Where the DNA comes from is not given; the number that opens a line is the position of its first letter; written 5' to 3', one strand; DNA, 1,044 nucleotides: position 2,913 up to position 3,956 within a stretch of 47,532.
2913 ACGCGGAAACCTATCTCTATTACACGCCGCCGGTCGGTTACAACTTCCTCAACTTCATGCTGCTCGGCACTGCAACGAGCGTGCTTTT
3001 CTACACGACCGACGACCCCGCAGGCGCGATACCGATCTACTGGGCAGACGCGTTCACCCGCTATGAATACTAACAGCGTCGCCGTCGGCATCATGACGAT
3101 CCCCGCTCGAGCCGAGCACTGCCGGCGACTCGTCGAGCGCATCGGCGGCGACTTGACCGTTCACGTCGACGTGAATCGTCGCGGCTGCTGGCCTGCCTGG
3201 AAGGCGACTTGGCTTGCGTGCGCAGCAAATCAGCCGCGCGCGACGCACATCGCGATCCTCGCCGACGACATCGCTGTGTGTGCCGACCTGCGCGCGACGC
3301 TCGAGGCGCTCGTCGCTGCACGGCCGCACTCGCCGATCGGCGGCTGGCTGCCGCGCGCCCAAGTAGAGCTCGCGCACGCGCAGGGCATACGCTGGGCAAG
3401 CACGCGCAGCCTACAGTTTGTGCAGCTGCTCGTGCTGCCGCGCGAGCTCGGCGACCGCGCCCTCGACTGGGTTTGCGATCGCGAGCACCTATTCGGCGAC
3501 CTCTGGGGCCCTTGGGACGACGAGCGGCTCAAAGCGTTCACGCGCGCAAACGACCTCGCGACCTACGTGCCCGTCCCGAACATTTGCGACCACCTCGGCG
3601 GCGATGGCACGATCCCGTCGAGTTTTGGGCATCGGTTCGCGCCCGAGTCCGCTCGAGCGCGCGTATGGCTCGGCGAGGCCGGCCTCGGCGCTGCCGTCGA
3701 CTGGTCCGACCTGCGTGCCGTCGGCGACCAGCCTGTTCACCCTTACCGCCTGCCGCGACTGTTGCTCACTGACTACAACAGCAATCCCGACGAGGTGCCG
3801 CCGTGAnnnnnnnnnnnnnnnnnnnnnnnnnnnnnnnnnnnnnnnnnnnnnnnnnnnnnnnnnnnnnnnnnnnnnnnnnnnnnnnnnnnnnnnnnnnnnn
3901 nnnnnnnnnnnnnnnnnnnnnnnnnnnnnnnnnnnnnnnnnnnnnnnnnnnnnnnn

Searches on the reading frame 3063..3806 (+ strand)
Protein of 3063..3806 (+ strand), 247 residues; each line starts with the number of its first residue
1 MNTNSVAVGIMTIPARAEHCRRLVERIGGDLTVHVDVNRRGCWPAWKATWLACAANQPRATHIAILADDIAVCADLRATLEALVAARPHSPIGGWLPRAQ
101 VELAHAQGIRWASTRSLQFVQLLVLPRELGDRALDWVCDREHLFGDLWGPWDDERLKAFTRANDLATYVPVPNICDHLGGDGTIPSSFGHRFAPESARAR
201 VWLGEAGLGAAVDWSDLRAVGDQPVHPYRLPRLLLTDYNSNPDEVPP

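Call 54: search_protein_families(library=pfam, proteins=[window:3063-3806:+], max_evalue=0.01)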
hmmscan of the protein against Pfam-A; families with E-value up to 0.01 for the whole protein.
window:3063-3806:+ (247 aa): 0 families

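Call 63: search_protein_families(library=phrogs, proteins=[window:3063-3806:+], max_evalue=0.001)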
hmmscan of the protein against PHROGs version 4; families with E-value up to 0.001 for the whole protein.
window:3063-3806:+ (247 aa): 1 family
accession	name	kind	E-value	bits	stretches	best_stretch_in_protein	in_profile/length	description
phrog_854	-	moron, auxiliary metabolic gene and host takeover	4.2e-06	27.7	1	6-96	3-90/211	glucosyltransferase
